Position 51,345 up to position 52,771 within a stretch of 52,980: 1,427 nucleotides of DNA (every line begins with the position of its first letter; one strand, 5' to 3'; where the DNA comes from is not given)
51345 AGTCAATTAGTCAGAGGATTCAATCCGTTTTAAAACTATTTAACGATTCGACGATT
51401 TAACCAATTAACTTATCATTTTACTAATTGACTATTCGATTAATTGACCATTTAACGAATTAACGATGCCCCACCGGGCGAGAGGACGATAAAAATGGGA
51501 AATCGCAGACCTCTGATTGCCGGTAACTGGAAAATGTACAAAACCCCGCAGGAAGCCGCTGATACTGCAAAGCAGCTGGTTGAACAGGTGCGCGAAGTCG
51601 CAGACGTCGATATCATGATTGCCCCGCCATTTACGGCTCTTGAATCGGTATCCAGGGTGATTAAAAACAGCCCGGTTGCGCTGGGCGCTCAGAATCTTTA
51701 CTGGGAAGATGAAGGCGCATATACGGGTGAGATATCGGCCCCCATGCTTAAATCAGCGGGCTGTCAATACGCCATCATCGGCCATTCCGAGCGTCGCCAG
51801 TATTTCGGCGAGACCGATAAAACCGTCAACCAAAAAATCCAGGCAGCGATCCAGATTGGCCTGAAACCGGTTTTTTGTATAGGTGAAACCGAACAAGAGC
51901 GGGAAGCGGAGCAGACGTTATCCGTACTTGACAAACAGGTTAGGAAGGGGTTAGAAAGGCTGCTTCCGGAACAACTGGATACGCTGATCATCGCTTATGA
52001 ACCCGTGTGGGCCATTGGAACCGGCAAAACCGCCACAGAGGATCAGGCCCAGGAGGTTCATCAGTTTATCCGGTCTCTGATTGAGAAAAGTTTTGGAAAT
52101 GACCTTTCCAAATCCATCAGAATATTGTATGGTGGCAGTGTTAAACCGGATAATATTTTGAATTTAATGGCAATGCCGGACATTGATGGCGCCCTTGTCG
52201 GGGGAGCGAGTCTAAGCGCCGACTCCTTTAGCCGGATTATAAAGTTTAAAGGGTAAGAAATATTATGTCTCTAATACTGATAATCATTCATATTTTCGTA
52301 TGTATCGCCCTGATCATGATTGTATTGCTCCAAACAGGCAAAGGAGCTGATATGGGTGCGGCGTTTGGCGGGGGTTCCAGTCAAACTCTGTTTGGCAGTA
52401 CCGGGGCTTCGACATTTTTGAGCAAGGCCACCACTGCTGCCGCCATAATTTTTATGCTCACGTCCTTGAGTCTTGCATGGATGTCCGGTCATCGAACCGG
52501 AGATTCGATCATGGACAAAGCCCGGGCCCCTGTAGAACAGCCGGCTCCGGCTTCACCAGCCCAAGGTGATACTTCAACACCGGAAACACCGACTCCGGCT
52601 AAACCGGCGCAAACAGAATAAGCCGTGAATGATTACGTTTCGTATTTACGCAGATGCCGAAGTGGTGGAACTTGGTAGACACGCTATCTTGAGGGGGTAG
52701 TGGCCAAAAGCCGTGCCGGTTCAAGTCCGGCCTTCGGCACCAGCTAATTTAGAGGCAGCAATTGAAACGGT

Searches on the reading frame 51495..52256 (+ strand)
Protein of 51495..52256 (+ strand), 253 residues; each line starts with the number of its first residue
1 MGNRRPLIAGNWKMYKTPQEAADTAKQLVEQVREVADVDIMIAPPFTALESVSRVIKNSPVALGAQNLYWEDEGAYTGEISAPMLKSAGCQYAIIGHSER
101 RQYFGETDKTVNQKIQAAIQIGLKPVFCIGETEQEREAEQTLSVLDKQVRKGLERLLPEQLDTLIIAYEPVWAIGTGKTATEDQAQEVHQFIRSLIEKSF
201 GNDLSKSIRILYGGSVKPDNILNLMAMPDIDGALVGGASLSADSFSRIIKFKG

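Call 11: search_protein_families(library=ncbifam, proteins=[window:51495-52256:+], max_evalue=0.00001)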
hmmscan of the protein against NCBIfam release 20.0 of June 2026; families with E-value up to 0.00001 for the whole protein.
window:51495-52256:+ (253 aa): 9 families
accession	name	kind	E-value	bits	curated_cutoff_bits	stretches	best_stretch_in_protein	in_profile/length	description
NF010569.0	PRK13962.1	equivalog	2.3e-102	343.3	883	1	3-251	396-643/645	bifunctional phosphoglycerate kinase/triosephosphate isomerase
NF000722.0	PRK00042.2-1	equivalog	1.2e-76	257.3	293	1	7-250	5-246/256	triose-phosphate isomerase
TIGR00419.1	tim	equivalog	1.4e-63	214.8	130.6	1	7-243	1-228/228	triose-phosphate isomerase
NF011163.0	PRK14565.1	equivalog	1.1e-61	208.6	298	1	7-250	4-232/240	triosephosphate isomerase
NF000728.0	PRK00042.3-2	equivalog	5.6e-55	186.4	255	1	8-250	3-227/231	triose-phosphate isomerase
NF012036.0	PRK15492.1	equivalog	3.2e-53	180.8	509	1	9-250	8-256/261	triosephosphate isomerase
NF011497.0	PRK14905.1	equivalog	1.4e-50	172.6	485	1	8-249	8-256/357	triosephosphate isomerase/PTS system glucose/sucrose-specific transporter subunit IIB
NF000729.0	PRK00042.3-3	equivalog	7.1e-30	104.6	309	1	61-251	54-233/234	triose-phosphate isomerase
NF003302.0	PRK04302.1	subfamily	2.6e-17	63.3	132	1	5-138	3-130/223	triose-phosphate isomerase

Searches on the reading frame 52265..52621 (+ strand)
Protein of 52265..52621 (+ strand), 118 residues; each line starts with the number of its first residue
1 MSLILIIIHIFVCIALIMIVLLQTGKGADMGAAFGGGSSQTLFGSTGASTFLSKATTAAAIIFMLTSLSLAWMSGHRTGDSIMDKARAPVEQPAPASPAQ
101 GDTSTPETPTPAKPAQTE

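Call 73: search_protein_families(library=pfam, proteins=[window:52265-52621:+], max_evalue=0.001)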
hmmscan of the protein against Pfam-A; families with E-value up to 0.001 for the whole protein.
window:52265-52621:+ (118 aa): 1 family
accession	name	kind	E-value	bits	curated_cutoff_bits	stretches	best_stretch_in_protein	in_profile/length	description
PF03840.19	SecG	-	4.3e-23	81.6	29.2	1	4-73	1-70/70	Preprotein translocase SecG subunit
